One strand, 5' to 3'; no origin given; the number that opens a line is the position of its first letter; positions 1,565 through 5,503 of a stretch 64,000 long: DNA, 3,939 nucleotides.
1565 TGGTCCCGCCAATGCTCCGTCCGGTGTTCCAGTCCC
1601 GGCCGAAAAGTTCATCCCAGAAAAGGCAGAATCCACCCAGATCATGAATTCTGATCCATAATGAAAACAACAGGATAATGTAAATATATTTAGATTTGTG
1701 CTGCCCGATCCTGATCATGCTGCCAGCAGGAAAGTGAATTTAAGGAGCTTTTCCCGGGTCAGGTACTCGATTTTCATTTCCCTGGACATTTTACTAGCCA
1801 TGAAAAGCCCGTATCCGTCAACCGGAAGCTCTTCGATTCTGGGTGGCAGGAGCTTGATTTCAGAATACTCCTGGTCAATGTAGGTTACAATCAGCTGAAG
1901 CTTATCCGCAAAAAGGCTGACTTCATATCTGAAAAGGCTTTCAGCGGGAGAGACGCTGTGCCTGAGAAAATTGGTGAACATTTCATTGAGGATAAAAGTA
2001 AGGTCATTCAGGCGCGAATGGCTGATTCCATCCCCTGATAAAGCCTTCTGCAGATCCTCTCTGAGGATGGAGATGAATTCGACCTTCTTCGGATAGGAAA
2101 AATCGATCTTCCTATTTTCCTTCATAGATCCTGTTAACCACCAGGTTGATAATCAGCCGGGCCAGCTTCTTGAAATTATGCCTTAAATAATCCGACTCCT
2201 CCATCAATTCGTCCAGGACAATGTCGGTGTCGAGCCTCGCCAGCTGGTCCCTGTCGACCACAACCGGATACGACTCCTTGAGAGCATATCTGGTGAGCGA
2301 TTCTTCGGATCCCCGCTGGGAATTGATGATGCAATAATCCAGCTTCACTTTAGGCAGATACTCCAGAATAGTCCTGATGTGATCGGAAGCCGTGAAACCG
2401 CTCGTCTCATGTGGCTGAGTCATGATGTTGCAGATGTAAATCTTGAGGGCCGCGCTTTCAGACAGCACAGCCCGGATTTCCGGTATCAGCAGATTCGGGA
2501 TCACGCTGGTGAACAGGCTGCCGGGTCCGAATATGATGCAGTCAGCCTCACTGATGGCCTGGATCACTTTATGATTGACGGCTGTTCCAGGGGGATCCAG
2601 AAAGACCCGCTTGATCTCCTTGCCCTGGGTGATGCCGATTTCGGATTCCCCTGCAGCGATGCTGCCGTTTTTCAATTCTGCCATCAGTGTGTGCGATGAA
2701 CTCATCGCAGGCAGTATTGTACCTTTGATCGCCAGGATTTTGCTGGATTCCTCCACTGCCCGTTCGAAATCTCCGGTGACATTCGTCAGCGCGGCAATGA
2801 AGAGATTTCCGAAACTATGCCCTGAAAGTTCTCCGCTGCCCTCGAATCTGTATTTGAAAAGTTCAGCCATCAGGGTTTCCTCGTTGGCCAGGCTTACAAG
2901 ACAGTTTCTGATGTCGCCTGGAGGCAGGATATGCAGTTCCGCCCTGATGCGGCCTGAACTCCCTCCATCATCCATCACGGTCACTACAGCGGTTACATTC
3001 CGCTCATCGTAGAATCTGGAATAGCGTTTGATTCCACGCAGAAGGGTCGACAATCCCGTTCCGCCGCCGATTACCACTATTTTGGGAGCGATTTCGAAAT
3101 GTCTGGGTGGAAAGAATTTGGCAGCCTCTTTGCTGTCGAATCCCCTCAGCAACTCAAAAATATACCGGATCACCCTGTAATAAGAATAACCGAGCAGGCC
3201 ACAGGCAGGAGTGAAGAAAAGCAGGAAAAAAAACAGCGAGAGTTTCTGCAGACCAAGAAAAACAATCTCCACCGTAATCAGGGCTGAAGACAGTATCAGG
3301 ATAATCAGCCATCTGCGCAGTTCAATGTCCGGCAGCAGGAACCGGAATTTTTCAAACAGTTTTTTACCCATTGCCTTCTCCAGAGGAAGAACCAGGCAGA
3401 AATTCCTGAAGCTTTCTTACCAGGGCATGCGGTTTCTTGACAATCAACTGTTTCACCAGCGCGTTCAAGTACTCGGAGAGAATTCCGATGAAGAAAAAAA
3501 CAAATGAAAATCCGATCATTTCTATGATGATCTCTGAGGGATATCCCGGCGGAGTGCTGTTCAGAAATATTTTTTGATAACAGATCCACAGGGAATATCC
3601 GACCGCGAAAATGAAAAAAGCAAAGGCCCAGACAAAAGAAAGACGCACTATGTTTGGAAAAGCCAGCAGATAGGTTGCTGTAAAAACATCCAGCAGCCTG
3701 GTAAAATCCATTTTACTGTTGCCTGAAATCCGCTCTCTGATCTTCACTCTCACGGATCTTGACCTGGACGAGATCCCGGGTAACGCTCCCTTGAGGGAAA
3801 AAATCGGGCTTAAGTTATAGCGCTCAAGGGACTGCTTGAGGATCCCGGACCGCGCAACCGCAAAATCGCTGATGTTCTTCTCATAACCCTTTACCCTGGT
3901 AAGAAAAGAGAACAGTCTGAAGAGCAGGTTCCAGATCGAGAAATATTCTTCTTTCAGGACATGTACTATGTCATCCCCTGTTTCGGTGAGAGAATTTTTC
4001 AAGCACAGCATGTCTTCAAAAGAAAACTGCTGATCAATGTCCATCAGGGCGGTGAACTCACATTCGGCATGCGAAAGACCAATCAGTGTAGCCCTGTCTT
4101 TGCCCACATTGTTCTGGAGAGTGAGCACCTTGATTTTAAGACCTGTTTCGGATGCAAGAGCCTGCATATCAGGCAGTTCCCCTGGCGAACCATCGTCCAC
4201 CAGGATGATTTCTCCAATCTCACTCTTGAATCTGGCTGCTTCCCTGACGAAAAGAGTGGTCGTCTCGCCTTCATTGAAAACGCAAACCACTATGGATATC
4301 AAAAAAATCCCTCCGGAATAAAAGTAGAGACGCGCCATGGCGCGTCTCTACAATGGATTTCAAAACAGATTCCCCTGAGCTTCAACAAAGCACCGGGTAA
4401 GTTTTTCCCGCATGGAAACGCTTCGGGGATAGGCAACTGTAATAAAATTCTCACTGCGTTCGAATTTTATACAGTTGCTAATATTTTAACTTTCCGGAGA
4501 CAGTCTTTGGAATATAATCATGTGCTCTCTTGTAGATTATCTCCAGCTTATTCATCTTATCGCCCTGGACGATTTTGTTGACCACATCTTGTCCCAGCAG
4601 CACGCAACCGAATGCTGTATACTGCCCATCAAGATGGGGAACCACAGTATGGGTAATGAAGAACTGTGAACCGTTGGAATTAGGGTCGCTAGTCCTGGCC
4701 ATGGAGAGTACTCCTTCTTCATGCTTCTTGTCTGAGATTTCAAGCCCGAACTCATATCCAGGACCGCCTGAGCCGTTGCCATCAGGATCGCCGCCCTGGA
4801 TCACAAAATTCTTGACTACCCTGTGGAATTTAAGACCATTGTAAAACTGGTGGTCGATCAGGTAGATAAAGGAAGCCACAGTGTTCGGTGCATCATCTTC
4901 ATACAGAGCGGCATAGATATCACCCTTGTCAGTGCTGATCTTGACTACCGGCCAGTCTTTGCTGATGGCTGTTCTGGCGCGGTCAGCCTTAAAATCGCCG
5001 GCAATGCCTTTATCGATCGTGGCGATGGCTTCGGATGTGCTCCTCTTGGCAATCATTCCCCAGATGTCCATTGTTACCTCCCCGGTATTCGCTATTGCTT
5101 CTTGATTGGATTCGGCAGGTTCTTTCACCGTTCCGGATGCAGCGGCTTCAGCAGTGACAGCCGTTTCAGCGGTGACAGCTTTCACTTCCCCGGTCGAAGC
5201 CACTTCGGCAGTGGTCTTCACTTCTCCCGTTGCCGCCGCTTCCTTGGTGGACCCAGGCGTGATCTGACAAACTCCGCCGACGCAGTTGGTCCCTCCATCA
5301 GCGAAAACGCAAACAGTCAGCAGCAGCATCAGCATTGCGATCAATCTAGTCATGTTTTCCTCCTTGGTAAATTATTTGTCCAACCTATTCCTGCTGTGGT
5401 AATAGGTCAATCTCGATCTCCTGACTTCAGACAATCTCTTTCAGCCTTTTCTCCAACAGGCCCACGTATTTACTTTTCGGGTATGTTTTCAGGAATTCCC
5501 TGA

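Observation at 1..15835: Complete-looking polyprenyl-phosphate-sugar glycosylation locus (2x Dpm1-like GT2, kinase plus nucleotidyltransferase, four GT-C modules) with no obvious acceptor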

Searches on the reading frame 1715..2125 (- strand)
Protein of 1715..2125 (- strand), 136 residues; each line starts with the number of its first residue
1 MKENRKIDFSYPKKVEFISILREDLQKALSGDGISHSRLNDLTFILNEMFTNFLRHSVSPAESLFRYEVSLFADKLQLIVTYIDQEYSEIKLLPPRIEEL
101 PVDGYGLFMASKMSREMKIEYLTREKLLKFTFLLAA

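Call 4: search_protein_families(library=pfam, proteins=[window:1715-2125:-], max_evalue=0.01)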
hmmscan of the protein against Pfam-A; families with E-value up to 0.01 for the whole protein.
window:1715-2125:- (136 aa): 1 family
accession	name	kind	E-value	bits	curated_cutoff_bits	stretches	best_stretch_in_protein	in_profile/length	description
PF13581.12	HATPase_c_2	-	3.7e-08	33.9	27.4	1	13-121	3-116/127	Histidine kinase-like ATPase domain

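Call 5: search_protein_families(library=ncbifam, proteins=[window:1715-2125:-], max_evalue=0.01)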
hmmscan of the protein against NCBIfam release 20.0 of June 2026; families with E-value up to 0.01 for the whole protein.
window:1715-2125:- (136 aa): 3 families
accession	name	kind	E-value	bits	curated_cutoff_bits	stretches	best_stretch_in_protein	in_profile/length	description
NF003144.0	PRK04069.1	equivalog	1.2e-07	31.3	145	1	2-120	3-130/161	anti-sigma B factor RsbW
TIGR01924.1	rsbW_low_gc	equivalog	9.5e-07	28.4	155.05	1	4-118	5-128/159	anti-sigma B factor RsbW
NF041045.1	RsbA_anti_sig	subfamily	0.0022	17.3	210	1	19-115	192-284/303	anti-sigma factor RsbA family regulatory protein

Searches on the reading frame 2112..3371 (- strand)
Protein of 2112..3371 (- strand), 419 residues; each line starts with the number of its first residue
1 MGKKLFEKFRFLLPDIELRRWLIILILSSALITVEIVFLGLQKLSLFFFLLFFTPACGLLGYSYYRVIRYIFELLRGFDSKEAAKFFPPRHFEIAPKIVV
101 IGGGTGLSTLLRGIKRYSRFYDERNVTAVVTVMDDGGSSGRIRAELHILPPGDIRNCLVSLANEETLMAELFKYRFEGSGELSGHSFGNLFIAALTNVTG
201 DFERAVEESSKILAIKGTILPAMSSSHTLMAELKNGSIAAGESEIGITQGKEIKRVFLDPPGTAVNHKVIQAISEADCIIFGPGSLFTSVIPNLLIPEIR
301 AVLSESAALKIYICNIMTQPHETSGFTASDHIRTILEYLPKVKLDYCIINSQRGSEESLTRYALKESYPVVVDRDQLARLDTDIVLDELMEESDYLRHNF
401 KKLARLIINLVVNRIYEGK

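Call 4: search_protein_families(library=pfam, proteins=[window:2112-3371:-], max_evalue=0.01)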
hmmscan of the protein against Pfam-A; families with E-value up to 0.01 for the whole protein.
window:2112-3371:- (419 aa): 1 family
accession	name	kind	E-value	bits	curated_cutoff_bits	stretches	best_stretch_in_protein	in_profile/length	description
PF01933.23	CofD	-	1.3e-106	356.5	30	1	98-389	1-289/290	2-phospho-L-lactate transferase CofD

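Call 5: search_protein_families(library=ncbifam, proteins=[window:2112-3371:-], max_evalue=0.01)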
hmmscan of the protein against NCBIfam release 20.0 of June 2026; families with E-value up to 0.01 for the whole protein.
window:2112-3371:- (419 aa): 3 families
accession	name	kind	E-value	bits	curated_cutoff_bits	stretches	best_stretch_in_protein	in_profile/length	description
TIGR01826.1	CofD_related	subfamily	7e-106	354.2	196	1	98-410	1-308/310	uridine diphosphate-N-acetylglucosamine-binding protein YvcK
TIGR04357.1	CofD_rel_GAK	hypoth_equivalog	2.8e-35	122.4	340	2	181-407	132-366/368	GAK system CofD-like protein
TIGR01819.1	F420_cofD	equivalog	1.2e-06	27.7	257.45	1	265-306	178-219/301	2-phospho-L-lactate transferase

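Call 55: list_cluster_members(proteins=[P0208, P0209, P0210, window:2112-3371:-, window:3364-4338:-, window:1715-2125:-])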
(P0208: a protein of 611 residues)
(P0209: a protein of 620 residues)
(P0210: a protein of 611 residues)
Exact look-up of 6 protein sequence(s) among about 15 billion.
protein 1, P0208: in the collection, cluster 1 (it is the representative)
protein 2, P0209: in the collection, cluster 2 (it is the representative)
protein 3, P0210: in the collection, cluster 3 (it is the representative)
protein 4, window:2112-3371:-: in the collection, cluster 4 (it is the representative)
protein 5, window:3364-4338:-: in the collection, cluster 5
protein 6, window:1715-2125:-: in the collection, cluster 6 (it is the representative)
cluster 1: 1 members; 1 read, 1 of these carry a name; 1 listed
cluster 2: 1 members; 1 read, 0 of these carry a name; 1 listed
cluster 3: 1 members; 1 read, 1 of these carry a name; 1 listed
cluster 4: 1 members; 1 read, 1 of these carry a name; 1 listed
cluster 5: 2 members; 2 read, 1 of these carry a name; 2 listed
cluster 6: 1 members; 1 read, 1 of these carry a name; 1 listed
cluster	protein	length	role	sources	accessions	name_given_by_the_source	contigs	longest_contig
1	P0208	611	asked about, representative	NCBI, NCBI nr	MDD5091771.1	MAG: glycosyltransferase family 39 protein [Candidatus Wallbacteria bacterium] | glycosyltransferase family 39 protein [Candidatus Wallbacteria bacterium]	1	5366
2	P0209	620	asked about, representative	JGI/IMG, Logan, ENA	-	-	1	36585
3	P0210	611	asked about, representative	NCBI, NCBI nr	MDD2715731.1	MAG: glycosyltransferase family 39 protein [Candidatus Wallbacteria bacterium] | glycosyltransferase family 39 protein [Candidatus Wallbacteria bacterium]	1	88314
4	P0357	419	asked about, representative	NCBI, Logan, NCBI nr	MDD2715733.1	MAG: YvcK family protein [Candidatus Wallbacteria bacterium] | YvcK family protein [Candidatus Wallbacteria bacterium]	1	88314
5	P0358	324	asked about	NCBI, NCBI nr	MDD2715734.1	MAG: glycosyltransferase family 2 protein [Candidatus Wallbacteria bacterium] | glycosyltransferase family 2 protein [Candidatus Wallbacteria bacterium]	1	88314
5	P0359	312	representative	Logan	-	-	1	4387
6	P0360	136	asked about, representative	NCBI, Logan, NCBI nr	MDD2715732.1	MAG: hypothetical protein PHW04_07555 [Candidatus Wallbacteria bacterium] | hypothetical protein [Candidatus Wallbacteria bacterium]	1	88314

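Call 72: find_encoding_contigs(protein=window:2112-3371:-, flank=10000, max_places=3)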
Protein window:2112-3371:- (419 aa): 1 contig read that carries it; 1 place shown.
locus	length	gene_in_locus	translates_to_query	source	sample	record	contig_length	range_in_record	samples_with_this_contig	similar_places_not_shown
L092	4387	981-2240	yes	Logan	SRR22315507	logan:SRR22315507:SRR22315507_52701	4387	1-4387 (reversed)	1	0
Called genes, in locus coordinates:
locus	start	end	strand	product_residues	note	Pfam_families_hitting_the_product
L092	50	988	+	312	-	PF00535:Glycos_transf_2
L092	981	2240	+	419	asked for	PF01933:CofD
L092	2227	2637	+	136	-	PF13581:HATPase_c_2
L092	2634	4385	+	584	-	?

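Call 92: search_solved_structures(query=window:2112-3371:-, max_evalue=1e-10, show_alignments=1)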
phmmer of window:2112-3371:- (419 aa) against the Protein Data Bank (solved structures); distinct sequences matched with E-value up to 1e-10: 5.
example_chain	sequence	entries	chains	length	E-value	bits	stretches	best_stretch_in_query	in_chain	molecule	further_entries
2hzb_A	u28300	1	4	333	2.3e-87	296.9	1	97-408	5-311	Hypothetical UPF0052 protein BH3568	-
2o2z_A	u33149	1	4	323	2.8e-87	296.6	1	97-408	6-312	hypothetical protein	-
2ppv_A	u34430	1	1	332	4.1e-73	250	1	97-412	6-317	Uncharacterized protein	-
2p0y_A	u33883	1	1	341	3.7e-59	204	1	95-365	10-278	Hypothetical protein lp_0780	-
2q7x_A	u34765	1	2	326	2e-52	181.9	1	96-375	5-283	UPF0052 protein SP_1565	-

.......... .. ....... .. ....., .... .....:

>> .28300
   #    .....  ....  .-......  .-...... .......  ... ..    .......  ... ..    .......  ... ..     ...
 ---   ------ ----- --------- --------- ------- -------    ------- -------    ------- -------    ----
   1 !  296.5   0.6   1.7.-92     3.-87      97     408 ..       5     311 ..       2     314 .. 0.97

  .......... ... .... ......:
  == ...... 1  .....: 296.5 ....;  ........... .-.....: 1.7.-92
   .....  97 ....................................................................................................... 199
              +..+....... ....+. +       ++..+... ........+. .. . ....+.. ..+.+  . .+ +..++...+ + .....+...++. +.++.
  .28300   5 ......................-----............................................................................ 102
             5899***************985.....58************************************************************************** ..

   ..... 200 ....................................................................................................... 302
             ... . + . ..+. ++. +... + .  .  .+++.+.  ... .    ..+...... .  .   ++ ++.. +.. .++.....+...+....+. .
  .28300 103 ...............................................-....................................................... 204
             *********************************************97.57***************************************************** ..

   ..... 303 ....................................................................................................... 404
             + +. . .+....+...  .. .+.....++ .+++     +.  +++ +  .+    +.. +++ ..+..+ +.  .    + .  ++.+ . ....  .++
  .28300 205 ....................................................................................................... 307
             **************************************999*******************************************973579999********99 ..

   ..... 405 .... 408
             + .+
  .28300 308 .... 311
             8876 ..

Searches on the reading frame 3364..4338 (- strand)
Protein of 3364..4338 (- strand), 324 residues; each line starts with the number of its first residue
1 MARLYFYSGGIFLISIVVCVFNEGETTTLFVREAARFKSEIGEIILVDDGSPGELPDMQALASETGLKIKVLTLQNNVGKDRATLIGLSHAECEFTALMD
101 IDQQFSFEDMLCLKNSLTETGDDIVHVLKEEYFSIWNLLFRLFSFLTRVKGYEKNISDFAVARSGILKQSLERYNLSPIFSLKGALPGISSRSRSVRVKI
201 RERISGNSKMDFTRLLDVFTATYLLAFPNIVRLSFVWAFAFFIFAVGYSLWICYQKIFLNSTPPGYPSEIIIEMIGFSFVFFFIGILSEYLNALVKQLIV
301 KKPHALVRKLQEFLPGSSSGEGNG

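Call 4: search_protein_families(library=pfam, proteins=[window:3364-4338:-], max_evalue=0.01)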
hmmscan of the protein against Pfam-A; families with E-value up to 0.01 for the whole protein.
window:3364-4338:- (324 aa): 2 families
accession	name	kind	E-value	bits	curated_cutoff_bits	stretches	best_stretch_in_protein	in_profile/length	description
PF00535.33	Glycos_transf_2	-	1.6e-15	57.9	23.3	1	15-141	1-127/168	Glycosyl transferase family 2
PF10111.15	Glyco_tranf_2_2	-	0.0099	15.8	27.3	0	15-111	1-99/276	Glycosyltransferase like family 2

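Call 5: search_protein_families(library=ncbifam, proteins=[window:3364-4338:-], max_evalue=0.01)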
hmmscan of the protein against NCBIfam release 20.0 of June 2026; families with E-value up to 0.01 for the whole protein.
window:3364-4338:- (324 aa): 8 families
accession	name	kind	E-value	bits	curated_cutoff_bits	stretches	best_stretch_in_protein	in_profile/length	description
NF047588.1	GlcsyltransPgfSStrep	equivalog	3.2e-12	46.3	500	1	14-309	3-304/308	glycosyltransferase PgfS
NF007986.1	PRK10714.1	equivalog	2.1e-10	40.1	529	1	14-294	8-296/316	undecaprenyl-phosphate 4-deoxy-4-formamido-L-arabinose transferase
NF007482.0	PRK10073.1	equivalog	1.9e-08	33.7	423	1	13-105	7-98/334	glycosyltransferase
TIGR03937.1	PgaC_IcaA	equivalog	9.4e-08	31.4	422.3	1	13-103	46-136/407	poly-beta-1,6-N-acetyl-D-glucosamine synthase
NF047683.1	TeichurnBiosyTuaG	equivalog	7.3e-07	29.1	400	1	13-108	7-102/252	teichuronic acid biosynthesis protein TuaG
TIGR03965.1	mycofact_glyco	equivalog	2.6e-05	23.3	280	1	15-102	77-164/467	mycofactocin biosynthesis glycosyltransferase MftF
TIGR04283.1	glyco_like_mftF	equivalog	6.3e-05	22.7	182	1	14-116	1-96/221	TIGR04283 family arsenosugar biosynthesis glycosyltransferase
NF041875.1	EPS_EpsD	equivalog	0.0014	18.1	370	1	16-106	3-93/325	exopolysaccharide biosynthesis glycosyltransferase EpsD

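Call 57: search_solved_structures(query=window:3364-4338:-, max_evalue=0.001)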
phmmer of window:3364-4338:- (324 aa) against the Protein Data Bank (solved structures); distinct sequences matched with E-value up to 0.001: 6.
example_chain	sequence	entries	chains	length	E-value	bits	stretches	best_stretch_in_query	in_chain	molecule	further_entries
5ekp_C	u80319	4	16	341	5e-11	45.9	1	3-310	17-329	Uncharacterized glycosyltransferase sll0501 | Glycosyltransferase sll0501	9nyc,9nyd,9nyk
9nye_A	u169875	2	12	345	5.2e-11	45.8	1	3-310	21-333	Glycosyltransferase sll0501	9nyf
5eke_A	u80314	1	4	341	9.9e-11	44.9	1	3-310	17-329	Uncharacterized glycosyltransferase sll0501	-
9bhc_C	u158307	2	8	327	1.2e-10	44.6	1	9-299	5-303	Undecaprenyl-phosphate 4-deoxy-4-formamido-L-arabinose transferase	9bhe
8vxh_A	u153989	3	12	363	1.5e-10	44.3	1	8-298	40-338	Undecaprenyl-phosphate 4-deoxy-4-formamido-L-arabinose transferase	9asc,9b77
9hwj_A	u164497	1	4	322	1.6e-09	40.9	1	13-305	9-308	Undecaprenyl-phosphate 4-deoxy-4-formamido-L-arabinose transferase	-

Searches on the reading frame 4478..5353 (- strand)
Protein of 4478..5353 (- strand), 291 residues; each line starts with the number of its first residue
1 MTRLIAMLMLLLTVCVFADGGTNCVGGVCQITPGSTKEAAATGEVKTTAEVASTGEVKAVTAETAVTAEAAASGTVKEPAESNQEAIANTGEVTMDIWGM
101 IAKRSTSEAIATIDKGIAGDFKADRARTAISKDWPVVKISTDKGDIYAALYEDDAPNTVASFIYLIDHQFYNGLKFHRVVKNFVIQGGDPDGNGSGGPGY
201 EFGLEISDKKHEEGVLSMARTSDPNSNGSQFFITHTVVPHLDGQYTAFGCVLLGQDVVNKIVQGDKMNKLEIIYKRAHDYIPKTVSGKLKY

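Call 4: search_protein_families(library=pfam, proteins=[window:4478-5353:-], max_evalue=0.01)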
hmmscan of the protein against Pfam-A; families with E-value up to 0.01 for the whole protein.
window:4478-5353:- (291 aa): 1 family
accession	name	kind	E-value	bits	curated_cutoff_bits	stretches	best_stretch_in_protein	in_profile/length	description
PF00160.26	Pro_isomerase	-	5.6e-44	150.6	21.7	1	137-267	2-143/159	Cyclophilin type peptidyl-prolyl cis-trans isomerase/CLD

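Call 5: search_protein_families(library=ncbifam, proteins=[window:4478-5353:-], max_evalue=0.01)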
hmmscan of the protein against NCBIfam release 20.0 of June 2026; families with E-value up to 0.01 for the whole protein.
window:4478-5353:- (291 aa): 2 families
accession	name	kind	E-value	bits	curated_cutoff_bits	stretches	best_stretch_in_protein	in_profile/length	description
NF008151.0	PRK10903.1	equivalog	8.6e-20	71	308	1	130-265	24-166/190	peptidylprolyl isomerase A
NF008057.0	PRK10791.1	equivalog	2e-16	60.2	297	1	137-261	2-136/164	peptidylprolyl isomerase B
